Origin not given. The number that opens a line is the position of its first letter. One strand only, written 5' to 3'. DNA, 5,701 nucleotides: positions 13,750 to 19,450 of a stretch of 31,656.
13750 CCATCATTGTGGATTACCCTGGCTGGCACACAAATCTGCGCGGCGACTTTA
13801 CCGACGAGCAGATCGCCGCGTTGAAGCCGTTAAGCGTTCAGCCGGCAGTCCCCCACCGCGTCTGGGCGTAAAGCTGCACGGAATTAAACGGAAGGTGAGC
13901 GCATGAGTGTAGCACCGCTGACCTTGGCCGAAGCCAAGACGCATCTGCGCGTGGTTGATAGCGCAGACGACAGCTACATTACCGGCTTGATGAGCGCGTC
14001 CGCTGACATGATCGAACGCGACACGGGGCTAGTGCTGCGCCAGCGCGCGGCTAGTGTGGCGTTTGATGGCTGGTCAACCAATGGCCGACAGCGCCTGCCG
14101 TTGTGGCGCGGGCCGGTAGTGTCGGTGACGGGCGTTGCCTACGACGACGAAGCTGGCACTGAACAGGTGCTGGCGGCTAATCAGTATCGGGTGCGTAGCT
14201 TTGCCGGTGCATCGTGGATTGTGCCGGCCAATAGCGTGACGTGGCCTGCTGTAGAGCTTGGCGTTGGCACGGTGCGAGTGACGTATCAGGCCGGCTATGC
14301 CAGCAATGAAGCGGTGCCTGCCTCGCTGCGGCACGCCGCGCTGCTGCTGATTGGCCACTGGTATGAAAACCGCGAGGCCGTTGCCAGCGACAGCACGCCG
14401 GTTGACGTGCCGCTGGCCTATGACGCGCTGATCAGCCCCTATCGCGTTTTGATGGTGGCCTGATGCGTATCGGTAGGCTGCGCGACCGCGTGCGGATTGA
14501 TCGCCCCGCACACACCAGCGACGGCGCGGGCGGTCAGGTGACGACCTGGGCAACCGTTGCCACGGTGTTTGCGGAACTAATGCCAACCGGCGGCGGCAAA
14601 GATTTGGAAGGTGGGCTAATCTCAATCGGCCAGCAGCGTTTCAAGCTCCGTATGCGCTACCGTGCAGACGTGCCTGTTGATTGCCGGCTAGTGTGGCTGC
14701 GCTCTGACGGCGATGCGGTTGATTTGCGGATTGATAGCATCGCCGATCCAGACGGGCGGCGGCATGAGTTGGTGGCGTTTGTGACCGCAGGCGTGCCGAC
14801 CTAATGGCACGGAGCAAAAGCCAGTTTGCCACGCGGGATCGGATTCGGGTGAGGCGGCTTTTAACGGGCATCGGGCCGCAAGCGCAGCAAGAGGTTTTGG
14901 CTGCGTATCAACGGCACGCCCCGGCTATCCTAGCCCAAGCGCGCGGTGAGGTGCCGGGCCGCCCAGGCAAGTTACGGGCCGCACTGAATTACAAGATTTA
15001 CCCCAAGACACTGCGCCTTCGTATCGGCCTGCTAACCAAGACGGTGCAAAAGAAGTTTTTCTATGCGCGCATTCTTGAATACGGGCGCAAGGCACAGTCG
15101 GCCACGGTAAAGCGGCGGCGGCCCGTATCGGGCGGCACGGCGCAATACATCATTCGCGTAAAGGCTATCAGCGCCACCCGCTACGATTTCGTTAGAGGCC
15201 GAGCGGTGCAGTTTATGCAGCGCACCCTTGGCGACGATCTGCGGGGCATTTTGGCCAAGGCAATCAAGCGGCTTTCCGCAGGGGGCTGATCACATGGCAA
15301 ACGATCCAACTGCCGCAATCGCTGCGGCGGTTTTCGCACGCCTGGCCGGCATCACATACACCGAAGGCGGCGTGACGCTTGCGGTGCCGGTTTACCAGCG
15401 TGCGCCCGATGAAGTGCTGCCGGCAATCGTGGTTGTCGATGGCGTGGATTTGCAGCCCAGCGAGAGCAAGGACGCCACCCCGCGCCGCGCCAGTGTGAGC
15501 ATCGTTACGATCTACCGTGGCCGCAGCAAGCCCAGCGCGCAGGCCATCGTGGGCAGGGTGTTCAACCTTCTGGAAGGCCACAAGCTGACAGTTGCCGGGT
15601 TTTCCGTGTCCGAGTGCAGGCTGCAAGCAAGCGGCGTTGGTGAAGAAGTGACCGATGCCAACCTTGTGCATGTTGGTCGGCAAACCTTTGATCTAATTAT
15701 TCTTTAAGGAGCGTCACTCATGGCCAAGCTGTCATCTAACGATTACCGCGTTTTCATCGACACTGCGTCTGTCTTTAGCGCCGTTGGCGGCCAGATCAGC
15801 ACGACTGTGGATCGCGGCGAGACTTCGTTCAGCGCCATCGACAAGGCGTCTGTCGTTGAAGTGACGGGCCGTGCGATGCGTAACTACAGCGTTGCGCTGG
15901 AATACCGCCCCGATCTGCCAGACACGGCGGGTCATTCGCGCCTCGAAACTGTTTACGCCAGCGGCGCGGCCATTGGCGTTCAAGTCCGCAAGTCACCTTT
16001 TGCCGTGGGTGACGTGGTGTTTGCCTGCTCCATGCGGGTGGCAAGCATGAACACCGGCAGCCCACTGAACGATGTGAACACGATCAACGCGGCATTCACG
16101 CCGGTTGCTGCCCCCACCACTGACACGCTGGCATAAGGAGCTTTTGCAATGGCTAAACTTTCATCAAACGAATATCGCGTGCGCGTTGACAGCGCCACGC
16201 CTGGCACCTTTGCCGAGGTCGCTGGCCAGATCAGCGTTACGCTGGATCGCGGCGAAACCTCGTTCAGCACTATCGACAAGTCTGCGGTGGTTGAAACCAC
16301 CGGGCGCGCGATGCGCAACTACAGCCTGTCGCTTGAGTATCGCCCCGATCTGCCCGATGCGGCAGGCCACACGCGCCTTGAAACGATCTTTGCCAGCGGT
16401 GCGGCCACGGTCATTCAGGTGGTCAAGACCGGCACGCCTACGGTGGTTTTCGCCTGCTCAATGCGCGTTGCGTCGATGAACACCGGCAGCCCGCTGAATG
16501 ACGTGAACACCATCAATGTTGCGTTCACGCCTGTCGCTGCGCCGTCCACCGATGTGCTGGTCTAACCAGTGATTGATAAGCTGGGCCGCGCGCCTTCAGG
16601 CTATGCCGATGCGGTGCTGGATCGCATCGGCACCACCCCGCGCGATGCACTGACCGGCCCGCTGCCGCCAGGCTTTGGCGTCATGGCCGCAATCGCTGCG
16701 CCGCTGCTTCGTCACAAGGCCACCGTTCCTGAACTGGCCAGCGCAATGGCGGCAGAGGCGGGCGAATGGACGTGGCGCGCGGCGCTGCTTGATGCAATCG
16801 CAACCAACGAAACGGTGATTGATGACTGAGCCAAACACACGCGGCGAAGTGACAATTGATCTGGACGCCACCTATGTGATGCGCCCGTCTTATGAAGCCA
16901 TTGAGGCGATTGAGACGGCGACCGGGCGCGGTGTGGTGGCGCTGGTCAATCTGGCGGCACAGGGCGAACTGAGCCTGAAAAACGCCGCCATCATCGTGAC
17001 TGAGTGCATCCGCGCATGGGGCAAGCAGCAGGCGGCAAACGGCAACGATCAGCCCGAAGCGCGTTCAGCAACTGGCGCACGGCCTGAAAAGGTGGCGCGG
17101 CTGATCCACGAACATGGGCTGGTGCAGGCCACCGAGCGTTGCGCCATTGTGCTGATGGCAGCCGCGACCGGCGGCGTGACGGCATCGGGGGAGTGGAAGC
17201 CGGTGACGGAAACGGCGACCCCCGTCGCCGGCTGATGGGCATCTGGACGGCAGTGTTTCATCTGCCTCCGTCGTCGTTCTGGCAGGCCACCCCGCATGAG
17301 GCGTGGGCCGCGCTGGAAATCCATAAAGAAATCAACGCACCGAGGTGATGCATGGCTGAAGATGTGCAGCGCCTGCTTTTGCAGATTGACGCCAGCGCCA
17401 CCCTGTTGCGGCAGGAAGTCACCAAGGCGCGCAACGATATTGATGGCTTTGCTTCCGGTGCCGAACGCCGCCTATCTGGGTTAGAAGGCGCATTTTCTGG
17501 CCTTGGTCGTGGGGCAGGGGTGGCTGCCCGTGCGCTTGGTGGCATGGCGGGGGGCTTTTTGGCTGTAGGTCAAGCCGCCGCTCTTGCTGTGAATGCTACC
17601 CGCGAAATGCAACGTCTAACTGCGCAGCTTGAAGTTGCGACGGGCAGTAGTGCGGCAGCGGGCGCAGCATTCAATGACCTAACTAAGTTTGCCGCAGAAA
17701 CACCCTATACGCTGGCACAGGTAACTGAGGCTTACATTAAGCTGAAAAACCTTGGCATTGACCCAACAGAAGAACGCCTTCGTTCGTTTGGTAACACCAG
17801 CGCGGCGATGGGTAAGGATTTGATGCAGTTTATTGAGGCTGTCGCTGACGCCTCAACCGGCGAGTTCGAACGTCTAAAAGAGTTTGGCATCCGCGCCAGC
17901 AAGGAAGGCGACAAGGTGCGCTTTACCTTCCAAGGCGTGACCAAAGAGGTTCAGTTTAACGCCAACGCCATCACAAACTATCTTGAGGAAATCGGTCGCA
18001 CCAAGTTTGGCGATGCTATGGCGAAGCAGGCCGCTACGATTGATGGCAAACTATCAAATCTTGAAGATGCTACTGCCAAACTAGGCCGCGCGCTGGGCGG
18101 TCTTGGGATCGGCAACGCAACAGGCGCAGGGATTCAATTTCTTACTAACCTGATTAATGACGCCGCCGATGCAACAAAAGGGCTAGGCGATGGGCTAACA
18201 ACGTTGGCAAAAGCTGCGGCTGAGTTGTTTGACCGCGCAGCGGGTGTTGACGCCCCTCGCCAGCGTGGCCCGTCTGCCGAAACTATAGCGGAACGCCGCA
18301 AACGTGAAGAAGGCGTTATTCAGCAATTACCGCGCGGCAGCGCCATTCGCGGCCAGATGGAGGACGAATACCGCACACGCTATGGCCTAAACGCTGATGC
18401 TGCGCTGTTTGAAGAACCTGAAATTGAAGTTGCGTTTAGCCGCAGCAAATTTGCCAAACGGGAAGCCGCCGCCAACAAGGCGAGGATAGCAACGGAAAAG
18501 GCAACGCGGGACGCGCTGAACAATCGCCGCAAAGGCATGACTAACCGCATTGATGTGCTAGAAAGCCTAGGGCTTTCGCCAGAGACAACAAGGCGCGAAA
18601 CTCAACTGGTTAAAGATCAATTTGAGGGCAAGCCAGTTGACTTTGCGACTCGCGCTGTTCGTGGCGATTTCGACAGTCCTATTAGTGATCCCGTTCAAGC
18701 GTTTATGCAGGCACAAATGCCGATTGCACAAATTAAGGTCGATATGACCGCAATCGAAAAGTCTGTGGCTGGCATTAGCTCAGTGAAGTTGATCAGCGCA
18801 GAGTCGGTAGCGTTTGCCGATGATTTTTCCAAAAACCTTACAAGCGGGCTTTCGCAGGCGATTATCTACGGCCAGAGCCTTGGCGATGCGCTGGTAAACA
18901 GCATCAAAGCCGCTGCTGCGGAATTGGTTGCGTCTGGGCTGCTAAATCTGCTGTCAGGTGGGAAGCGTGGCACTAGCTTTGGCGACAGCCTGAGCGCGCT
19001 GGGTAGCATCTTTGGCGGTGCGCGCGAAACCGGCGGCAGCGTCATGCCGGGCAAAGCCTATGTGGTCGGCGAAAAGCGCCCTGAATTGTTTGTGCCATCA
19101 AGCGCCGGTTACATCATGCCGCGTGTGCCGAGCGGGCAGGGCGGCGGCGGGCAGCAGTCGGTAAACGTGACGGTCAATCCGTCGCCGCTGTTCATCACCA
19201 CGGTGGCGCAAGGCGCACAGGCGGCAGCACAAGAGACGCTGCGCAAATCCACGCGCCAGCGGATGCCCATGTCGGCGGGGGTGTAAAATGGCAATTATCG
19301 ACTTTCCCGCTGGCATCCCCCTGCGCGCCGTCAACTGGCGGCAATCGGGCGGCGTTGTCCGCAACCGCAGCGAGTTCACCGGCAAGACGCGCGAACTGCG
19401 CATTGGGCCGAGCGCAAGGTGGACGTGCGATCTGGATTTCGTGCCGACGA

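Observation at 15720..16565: Two tandem, divergent but intact major tail (tube) protein genes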

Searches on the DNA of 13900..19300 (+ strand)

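Call 68: search_dna_similar(query=window:13900-19300:+, collection=phages, mode=distant, max_rows=10)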
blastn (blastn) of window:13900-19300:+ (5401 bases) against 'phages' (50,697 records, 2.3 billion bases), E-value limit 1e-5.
Records with a match: 168; places in all: 168; records where one place covers at least 80% of the query: 0.
Best place of each record, by identity: 80-90% 2; 60-80% 166.
By first word of the organism name: Salmonella 60; Pseudomonas 36; Escherichia 27; Vibrio 16; Xanthomonas 6; Stenotrophomonas 5; Kagunavirus 4; Serratia 4; Klebsiella 3; Raoultella 2; and 5 more.
By host as written in the record: Salmonella enterica subsp. enterica serovar Enteritidis 22; Pseudomonas aeruginosa 17; Escherichia coli 16; Salmonella enterica subsp. enterica serovar Enteritidis PT1 8; - 7; Pseudomonas aeruginosa PA14 5; Salmonella enterica subsp. enterica serovar Typhimurium 5; Pseudomonas sp. 4; and 53 more.
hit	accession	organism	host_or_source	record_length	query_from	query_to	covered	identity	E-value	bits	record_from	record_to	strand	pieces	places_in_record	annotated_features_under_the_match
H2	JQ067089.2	Pseudomonas phage PaMx28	Pseudomonas aeruginosa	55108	3787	4044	5%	69.6%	2e-17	100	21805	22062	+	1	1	tail tape measure protein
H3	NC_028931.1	Pseudomonas phage PaMx28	Pseudomonas aeruginosa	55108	3787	4044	5%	69.6%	2e-17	100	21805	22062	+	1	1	tail length tape measure protein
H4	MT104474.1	Pseudomonas phage MR14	-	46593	3787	4041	5%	69.3%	1e-15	94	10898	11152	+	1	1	hypothetical protein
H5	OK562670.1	Stenotrophomonas phage vB_SM_ytsc_ply2008005c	Stenotrophomonas maltophilia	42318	3800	4051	5%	69.4%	2e-17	100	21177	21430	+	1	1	tail tape measure protein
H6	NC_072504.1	Stenotrophomonas phage vB_SM_ytsc_ply2008005c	Stenotrophomonas maltophilia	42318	3800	4051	5%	69.4%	2e-17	100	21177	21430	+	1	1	tail tape measure protein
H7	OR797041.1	Stenotrophomonas phage vB_SmaS_Bhz54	Stenotrophomonas maltophilia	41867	3800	4051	5%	69.0%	3e-16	95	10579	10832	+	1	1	putative tail length tape measure protein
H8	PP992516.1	Pseudomonas phage Baskent_P4_1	Pseudomonas aeruginosa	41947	3800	4051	5%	68.6%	1e-14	91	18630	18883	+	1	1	tail length tape-measure protein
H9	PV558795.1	Variovorax phage VPv64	Variovorax paradoxus DSM 645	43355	3800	4051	5%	67.8%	7e-12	82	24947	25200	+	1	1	record has no annotation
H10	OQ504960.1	Pseudomonas phage ZQG1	Stutzerimonas stutzeri NCTC10475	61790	3829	4042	4%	67.8%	3e-9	73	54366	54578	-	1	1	tail tape-measure protein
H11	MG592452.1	Vibrio phage 1.076.O._10N.286.51.B7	Shewanella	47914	3786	3991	4%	69.9%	1e-15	93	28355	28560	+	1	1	coil containing protein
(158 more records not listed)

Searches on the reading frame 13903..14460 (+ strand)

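Call 4: search_protein_families(library=pfam, proteins=[window:13903-14460:+], max_evalue=0.1)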
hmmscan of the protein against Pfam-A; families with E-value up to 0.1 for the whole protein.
window:13903-14460:+ (186 aa): 2 families
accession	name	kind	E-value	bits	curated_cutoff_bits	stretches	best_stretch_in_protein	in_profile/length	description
PF05135.19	Phage_connect_1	-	2.4e-12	47.6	21.2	2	7-45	3-41/101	Phage gp6-like head-tail connector protein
PF24163.2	HCP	-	0.043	14.4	27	1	118-155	97-132/169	Head completion protein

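Call 5: search_protein_families(library=phrogs, proteins=[window:13903-14460:+], max_evalue=0.01)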
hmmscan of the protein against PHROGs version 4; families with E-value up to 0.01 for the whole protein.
window:13903-14460:+ (186 aa): 2 families
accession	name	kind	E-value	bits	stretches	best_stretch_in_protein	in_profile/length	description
phrog_442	-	connector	5e-30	105.7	1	3-182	85-262/270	head-tail adaptor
phrog_40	-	connector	7.1e-20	72.3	2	135-184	87-134/201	head-tail adaptor Ad1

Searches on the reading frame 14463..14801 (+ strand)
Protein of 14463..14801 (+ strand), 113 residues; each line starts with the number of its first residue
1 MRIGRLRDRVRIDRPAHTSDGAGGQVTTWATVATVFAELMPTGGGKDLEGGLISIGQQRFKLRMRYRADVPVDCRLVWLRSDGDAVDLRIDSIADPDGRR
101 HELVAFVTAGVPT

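Call 4: search_protein_families(library=pfam, proteins=[window:14463-14801:+], max_evalue=0.1)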
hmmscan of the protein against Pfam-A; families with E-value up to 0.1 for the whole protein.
window:14463-14801:+ (113 aa): 1 family
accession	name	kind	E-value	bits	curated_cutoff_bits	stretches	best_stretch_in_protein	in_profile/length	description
PF05521.18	Phage_HCP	-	1.5e-15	58.1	25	1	1-108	1-104/106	Phage head completion protein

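Call 5: search_protein_families(library=phrogs, proteins=[window:14463-14801:+], max_evalue=0.01)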
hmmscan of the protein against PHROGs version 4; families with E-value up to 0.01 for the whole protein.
window:14463-14801:+ (113 aa): 2 families
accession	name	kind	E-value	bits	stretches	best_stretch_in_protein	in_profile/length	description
phrog_25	-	connector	7.3e-12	46.9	1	1-105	36-134/286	head closure Hc1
phrog_10356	-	head and packaging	0.00017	20.9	1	2-110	4-105/852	virion structural protein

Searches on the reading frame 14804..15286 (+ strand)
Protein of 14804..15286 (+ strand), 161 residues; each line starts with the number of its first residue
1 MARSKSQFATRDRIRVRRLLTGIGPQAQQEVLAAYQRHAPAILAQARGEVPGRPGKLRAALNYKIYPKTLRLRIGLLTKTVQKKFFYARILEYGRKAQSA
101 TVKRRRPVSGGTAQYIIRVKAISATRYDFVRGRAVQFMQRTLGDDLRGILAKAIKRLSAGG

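Call 4: search_protein_families(library=pfam, proteins=[window:14804-15286:+], max_evalue=0.1)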
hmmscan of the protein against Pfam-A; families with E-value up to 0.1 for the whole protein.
window:14804-15286:+ (161 aa): 0 families

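Call 5: search_protein_families(library=phrogs, proteins=[window:14804-15286:+], max_evalue=0.01)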
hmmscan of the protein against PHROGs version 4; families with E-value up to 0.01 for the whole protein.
window:14804-15286:+ (161 aa): 1 family
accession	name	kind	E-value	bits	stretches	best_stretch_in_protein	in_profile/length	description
phrog_5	-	connector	0.00026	21.9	1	39-142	126-190/239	tail completion or Neck1 protein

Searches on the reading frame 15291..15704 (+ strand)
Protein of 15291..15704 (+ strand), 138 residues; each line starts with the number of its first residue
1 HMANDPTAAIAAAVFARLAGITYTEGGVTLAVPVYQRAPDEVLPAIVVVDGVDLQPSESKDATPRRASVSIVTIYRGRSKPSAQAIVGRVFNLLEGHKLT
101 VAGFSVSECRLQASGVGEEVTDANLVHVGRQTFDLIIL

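Call 4: search_protein_families(library=pfam, proteins=[window:15291-15704:+], max_evalue=0.1)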
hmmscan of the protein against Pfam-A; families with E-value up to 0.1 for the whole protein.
window:15291-15704:+ (138 aa): 1 family
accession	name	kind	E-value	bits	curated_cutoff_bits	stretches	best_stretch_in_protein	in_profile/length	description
PF11367.14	Tail_completion_gp17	-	1.2e-05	25.8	24.5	1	13-119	2-107/124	Tail completion protein gp17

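Call 5: search_protein_families(library=phrogs, proteins=[window:15291-15704:+], max_evalue=0.01)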
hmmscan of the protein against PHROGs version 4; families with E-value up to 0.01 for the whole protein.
window:15291-15704:+ (138 aa): 1 family
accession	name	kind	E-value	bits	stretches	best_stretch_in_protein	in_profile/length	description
phrog_176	-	connector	5.8e-08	33.9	1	2-127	1-121/131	tail terminator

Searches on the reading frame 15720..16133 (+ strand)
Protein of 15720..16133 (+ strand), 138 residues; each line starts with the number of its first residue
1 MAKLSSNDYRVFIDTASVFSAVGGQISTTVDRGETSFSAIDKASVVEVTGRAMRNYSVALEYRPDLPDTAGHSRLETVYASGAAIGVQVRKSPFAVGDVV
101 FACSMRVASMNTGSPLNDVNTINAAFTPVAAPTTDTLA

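Call 4: search_protein_families(library=pfam, proteins=[window:15720-16133:+], max_evalue=0.1)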
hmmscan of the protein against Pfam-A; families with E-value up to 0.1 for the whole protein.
window:15720-16133:+ (138 aa): 1 family
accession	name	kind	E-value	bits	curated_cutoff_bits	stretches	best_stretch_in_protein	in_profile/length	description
PF06199.17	Phage_tail_2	-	0.096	13.2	23.8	0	11-126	11-124/132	Phage tail tube protein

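Call 5: search_protein_families(library=phrogs, proteins=[window:15720-16133:+], max_evalue=0.01)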
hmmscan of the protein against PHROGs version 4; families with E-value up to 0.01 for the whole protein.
window:15720-16133:+ (138 aa): 0 families

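Call 82: predict_structure(alignment_id=A3)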
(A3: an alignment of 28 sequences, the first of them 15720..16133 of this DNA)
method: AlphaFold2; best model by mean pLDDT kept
length: 138 residues; sequences in the alignment: 28
mean_pLDDT: 81.0   pTM: 0.72
mean pLDDT of the five models: 81.0, 80.8, 79.2, 78.8, 74.0
residues with pLDDT >= 90: 34; 70-90: 72; 50-70: 32; < 50: 0
segments of 3 or more residues with pLDDT < 50: none
pLDDT, mean of each block of 10 residues (from residue 1): 74 84 87 67 65 73 75 84 91 90 91 83 90 81
secondary structure, 60 per line:
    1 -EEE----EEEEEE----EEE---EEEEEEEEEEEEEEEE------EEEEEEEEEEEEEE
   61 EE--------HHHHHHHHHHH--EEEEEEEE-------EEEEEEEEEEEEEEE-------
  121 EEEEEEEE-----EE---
elements in order: E2-4 E9-14 E19-21 E25-40 E47-62 H71-81 E84-91 E99-113 E121-128
